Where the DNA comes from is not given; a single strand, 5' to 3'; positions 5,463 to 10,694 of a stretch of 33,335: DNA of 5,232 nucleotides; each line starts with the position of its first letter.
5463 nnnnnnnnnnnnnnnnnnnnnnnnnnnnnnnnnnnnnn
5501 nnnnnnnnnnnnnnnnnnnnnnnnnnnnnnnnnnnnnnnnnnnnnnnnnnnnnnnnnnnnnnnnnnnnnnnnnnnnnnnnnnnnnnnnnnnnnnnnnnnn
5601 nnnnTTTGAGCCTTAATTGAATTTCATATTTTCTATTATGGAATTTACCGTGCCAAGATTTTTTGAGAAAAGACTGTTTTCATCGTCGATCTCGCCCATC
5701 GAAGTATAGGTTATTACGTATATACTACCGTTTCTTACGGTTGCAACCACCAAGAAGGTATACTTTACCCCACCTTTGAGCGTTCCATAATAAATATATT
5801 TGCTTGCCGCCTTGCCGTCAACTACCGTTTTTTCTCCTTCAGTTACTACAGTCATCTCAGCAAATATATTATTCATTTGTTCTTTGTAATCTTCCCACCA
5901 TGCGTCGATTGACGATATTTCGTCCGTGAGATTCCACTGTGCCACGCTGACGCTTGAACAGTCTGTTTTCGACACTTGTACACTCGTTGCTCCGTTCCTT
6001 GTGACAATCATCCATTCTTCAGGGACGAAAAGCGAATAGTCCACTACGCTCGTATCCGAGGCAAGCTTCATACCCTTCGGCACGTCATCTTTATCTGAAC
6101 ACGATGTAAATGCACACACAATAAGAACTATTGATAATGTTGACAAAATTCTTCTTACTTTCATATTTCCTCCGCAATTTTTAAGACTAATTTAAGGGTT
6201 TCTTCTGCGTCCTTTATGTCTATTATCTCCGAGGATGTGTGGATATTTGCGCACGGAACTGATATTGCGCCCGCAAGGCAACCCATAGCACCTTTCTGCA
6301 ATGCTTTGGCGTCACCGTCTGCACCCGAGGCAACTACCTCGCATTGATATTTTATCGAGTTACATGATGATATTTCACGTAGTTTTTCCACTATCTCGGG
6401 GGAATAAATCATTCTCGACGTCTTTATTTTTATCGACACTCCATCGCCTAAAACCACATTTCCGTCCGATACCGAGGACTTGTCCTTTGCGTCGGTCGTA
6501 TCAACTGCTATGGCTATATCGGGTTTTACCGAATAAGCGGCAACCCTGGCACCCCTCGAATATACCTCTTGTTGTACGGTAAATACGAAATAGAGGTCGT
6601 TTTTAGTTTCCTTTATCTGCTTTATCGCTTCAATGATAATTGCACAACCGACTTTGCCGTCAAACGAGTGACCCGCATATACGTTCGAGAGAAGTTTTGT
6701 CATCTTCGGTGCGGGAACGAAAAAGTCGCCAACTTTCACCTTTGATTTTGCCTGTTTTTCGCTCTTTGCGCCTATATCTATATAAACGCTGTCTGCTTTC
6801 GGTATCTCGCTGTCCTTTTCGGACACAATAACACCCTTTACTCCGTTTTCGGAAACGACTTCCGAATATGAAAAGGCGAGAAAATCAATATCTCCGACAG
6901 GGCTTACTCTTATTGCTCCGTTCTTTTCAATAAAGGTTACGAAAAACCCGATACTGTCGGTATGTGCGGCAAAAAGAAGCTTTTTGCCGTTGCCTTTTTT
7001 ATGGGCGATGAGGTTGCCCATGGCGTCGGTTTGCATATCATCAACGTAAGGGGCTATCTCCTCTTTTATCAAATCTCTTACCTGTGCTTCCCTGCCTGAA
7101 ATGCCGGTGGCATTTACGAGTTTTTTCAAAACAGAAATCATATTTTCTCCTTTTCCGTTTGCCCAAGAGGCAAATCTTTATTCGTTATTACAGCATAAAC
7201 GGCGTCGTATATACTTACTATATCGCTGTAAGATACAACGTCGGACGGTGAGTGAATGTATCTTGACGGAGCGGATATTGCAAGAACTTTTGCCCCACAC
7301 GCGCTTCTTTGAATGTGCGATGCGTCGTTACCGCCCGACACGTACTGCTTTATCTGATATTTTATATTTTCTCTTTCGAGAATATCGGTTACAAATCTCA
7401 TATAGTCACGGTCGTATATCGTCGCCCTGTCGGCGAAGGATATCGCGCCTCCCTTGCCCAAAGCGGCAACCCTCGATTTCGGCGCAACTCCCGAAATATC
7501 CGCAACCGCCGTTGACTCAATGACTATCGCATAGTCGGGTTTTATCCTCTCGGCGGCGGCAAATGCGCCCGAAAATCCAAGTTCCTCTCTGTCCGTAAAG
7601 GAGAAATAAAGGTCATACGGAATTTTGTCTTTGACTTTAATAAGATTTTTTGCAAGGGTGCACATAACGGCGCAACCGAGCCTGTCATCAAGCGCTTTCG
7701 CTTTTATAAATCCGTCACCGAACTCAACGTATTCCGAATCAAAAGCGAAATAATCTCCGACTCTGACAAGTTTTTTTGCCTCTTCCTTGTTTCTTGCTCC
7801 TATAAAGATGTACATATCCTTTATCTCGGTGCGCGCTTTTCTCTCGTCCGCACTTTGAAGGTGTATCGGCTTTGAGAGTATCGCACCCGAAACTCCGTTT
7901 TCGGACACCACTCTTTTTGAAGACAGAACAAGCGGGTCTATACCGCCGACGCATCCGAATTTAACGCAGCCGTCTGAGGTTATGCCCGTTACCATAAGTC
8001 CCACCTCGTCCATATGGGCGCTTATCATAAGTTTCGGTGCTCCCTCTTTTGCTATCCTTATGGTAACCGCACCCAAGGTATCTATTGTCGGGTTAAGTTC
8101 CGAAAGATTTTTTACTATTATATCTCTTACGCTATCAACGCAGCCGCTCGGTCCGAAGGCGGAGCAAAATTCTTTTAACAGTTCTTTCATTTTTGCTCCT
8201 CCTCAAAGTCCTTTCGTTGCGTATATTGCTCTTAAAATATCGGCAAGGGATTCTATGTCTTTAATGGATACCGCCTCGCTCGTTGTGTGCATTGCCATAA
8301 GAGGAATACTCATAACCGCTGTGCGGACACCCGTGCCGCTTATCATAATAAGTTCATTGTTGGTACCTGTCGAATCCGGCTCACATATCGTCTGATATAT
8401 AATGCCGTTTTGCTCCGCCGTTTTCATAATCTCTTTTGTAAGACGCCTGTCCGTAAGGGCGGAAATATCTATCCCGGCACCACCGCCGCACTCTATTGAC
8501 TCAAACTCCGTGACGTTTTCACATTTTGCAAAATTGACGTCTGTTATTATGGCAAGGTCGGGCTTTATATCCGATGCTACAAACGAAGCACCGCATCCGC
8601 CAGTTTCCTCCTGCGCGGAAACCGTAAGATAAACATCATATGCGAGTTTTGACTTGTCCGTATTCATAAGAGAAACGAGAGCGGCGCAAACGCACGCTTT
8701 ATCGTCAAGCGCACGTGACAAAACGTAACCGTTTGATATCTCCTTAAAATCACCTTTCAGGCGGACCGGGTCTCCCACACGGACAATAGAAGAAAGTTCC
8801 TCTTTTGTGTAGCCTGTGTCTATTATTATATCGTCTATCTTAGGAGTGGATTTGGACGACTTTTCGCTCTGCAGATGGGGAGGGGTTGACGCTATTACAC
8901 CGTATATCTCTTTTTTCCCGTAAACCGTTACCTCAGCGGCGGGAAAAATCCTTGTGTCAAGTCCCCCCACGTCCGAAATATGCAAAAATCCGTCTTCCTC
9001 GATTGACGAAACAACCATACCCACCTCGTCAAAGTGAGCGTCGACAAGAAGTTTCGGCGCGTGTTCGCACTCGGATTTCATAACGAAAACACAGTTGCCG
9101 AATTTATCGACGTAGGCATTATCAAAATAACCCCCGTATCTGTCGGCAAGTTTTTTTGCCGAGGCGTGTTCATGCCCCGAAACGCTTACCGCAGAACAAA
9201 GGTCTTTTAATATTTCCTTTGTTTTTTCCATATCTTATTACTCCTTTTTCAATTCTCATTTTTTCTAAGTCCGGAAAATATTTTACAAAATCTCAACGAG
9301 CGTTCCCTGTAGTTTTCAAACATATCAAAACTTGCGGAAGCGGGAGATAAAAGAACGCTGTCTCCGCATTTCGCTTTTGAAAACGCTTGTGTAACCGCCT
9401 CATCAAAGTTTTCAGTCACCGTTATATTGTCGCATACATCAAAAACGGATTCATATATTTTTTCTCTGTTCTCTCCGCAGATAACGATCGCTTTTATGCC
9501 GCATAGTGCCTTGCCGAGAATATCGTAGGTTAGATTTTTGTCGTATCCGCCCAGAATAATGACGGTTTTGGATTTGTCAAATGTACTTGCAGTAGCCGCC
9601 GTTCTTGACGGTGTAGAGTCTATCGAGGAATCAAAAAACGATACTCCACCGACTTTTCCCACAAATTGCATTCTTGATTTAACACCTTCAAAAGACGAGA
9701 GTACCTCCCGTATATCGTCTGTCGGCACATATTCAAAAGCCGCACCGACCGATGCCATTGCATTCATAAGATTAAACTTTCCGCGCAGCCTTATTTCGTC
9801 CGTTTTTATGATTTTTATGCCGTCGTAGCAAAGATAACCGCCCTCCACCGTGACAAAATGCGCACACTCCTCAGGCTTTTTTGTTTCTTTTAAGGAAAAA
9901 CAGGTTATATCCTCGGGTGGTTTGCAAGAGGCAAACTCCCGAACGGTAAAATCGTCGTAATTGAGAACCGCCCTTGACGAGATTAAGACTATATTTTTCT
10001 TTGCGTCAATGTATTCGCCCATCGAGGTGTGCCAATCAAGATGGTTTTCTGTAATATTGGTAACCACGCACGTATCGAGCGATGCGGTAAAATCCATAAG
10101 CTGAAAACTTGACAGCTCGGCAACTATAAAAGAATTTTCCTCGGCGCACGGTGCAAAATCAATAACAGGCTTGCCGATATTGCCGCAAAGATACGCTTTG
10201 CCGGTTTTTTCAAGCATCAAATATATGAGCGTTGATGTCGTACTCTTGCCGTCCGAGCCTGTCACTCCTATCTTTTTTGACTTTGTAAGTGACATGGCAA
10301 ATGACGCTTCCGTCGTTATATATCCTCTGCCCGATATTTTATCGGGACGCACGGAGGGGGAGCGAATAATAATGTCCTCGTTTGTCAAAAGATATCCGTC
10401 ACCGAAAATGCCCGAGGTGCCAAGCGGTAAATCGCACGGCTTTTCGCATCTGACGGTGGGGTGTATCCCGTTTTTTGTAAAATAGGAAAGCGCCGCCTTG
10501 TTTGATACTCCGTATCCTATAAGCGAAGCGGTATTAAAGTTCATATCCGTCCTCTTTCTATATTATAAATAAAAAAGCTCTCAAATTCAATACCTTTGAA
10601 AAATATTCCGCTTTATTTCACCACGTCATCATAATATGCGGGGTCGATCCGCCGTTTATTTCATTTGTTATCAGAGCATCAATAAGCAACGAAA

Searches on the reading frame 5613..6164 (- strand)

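Call 50: search_protein_families(library=pfam, proteins=[window:5613-6164:-])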
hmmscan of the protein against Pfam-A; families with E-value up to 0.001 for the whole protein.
window:5613-6164:- (183 aa): 1 family
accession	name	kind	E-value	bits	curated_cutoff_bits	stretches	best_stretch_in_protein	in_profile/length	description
PF18933.6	PsbP_2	-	0.00091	19.7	27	0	44-181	55-183/184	PsbP-like protein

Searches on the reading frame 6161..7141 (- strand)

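Call 8: search_protein_families(library=pfam, proteins=[window:6161-7141:-])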
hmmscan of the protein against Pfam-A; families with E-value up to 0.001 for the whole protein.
window:6161-7141:- (326 aa): 2 families
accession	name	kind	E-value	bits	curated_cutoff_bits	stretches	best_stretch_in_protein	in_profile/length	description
PF05343.19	Peptidase_M42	-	7.6e-70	235.7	23.2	1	42-318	1-292/292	M42 glutamyl aminopeptidase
PF01546.33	Peptidase_M20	-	2.9e-07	31.1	24.6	1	159-324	33-205/206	Peptidase family M20/M25/M40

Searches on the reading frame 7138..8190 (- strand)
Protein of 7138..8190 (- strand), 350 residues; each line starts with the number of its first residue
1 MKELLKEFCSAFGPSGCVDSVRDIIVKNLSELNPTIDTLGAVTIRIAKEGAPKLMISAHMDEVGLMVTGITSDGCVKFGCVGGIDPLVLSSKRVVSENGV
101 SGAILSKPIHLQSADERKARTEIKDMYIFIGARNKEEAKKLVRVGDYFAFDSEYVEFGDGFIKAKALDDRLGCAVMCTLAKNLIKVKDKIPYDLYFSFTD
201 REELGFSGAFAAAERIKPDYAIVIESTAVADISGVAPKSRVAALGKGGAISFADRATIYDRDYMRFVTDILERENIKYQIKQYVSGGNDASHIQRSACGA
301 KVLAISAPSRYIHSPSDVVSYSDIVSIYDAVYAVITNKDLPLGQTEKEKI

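Call 8: search_protein_families(library=pfam, proteins=[window:7138-8190:-])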
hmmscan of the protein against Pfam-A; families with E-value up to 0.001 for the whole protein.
window:7138-8190:- (350 aa): 3 families
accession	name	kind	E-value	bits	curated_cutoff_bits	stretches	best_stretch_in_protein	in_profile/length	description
PF05343.19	Peptidase_M42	-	1.2e-80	271.2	23.2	1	42-326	3-288/292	M42 glutamyl aminopeptidase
PF04389.22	Peptidase_M28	-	4.8e-08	33.4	21.3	1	165-323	29-178/193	Peptidase family M28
PF01546.33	Peptidase_M20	-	2.3e-06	28.1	24.6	1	166-336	33-205/206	Peptidase family M20/M25/M40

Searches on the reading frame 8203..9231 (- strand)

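Call 8: search_protein_families(library=pfam, proteins=[window:8203-9231:-])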
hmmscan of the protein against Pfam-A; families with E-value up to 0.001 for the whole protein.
window:8203-9231:- (342 aa): 3 families
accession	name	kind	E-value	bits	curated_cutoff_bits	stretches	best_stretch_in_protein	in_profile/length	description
PF05343.19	Peptidase_M42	-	3.2e-72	243.5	23.2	1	46-331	2-291/292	M42 glutamyl aminopeptidase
PF01546.33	Peptidase_M20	-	2.7e-07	31.1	24.6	1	162-336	19-203/206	Peptidase family M20/M25/M40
PF02127.20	Peptidase_M18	-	7.9e-07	28.7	24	1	259-337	352-432/432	Aminopeptidase I zinc metalloprotease (M18)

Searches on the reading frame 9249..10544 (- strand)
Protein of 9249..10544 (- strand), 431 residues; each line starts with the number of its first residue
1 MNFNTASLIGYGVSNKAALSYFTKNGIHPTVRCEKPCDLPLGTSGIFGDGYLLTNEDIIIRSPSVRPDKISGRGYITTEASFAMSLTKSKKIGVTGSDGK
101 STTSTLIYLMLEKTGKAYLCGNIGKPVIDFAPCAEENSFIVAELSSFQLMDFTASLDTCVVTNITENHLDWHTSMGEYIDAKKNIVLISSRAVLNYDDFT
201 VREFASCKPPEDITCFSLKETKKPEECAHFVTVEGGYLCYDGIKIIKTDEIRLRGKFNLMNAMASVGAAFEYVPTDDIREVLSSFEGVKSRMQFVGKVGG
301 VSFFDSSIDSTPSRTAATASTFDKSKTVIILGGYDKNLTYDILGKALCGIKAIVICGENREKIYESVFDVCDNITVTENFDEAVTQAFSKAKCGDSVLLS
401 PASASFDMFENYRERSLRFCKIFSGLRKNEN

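Call 8: search_protein_families(library=pfam, proteins=[window:9249-10544:-])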
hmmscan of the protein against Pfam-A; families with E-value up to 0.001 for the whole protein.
window:9249-10544:- (431 aa): 3 families
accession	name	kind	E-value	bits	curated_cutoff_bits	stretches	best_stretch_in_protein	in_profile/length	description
PF08245.18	Mur_ligase_M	-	4.2e-24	86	24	1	94-269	1-200/200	Mur ligase middle domain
PF02875.26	Mur_ligase_C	-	1e-09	39.7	28.4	1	291-402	2-126/127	Mur ligase, glutamate ligase domain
PF06849.18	DUF1246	-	0.00013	22.5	25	1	348-402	19-72/122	Protein of unknown function (DUF1246)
